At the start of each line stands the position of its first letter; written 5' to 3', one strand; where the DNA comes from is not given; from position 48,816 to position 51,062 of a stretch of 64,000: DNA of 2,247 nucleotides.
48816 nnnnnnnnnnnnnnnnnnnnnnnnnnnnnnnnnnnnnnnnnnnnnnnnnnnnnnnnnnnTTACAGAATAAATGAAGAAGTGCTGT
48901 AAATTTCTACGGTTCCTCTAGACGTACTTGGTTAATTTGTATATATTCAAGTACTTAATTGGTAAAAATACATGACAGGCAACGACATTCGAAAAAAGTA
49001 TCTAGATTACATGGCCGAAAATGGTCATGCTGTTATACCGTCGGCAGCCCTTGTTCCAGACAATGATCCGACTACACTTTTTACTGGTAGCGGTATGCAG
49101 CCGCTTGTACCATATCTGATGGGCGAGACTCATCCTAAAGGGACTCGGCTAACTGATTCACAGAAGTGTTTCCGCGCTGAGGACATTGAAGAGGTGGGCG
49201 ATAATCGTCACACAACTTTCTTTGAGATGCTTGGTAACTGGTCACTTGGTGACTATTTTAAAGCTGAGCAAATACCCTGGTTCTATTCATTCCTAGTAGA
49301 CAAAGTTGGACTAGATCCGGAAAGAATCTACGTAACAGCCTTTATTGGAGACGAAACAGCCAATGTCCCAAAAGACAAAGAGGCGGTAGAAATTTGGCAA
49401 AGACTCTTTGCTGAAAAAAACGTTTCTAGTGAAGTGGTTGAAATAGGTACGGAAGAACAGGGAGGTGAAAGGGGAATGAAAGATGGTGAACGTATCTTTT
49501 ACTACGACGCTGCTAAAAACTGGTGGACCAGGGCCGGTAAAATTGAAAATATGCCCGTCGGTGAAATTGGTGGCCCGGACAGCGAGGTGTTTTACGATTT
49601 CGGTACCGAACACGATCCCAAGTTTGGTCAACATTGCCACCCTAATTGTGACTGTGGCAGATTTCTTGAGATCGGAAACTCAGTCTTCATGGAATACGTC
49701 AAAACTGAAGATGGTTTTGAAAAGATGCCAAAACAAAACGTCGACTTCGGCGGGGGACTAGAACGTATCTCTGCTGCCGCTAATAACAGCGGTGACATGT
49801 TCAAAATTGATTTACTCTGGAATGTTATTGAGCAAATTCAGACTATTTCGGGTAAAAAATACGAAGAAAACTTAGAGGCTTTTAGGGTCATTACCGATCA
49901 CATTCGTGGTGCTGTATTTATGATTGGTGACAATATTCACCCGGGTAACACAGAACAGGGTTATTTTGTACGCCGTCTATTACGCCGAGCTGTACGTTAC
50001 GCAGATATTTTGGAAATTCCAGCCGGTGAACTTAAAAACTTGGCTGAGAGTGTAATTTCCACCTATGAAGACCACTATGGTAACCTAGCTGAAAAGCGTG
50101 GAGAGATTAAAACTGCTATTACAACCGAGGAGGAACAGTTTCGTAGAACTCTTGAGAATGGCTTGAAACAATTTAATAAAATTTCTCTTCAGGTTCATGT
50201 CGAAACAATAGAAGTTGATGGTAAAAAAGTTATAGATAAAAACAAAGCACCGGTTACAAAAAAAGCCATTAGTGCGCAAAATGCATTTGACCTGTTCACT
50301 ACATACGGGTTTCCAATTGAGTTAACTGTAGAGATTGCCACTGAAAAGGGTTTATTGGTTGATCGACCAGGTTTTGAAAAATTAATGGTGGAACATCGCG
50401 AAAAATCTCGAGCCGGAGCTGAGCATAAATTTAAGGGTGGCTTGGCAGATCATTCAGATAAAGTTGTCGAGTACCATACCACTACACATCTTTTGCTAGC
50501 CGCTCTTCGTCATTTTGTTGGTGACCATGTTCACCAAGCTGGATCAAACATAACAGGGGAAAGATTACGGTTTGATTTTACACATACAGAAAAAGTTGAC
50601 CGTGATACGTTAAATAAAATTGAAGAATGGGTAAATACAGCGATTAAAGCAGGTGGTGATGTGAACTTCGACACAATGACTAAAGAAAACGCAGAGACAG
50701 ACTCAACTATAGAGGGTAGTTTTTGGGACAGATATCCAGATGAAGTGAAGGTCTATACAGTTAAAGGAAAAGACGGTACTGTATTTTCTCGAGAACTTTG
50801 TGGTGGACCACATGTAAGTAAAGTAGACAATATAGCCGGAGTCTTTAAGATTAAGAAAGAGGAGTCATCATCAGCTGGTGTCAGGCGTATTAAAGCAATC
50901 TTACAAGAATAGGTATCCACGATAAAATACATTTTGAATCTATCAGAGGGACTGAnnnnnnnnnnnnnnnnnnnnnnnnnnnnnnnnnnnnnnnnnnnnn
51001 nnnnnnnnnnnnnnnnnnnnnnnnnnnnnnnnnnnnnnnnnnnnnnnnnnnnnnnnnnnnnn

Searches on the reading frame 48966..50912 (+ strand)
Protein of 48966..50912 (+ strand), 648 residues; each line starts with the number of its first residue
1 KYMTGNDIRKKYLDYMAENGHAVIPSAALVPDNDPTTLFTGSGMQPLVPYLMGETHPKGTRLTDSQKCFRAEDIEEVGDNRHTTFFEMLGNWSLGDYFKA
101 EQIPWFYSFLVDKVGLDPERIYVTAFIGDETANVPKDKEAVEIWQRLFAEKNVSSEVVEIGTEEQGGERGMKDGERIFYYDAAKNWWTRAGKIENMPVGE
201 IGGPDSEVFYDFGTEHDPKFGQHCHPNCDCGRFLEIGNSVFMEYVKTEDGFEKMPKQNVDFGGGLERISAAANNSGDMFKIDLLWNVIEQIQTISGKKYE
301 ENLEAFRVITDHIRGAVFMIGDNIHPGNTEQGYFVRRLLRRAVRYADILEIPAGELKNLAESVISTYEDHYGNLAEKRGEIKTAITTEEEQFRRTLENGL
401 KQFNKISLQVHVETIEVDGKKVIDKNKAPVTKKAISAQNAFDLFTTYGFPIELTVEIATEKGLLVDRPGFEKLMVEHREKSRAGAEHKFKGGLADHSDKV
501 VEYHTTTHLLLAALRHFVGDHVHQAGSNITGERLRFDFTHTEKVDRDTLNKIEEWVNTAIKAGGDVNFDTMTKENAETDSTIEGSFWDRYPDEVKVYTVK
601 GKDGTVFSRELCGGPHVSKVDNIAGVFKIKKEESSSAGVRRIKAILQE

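Call 64: search_protein_families(library=pfam, proteins=[window:48966-50912:+], max_evalue=0.00001)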
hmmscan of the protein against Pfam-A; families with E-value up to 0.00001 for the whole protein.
window:48966-50912:+ (648 aa): 2 families
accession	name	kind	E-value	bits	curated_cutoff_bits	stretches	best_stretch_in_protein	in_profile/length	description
PF01411.24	tRNA-synt_2c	-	6.1e-118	395.2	30.3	1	7-508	1-453/552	tRNA synthetases class II (A)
PF07973.19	tRNA_SAD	-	2.2e-11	44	24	1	594-642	1-43/44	Threonyl and Alanyl tRNA synthetase second additional domain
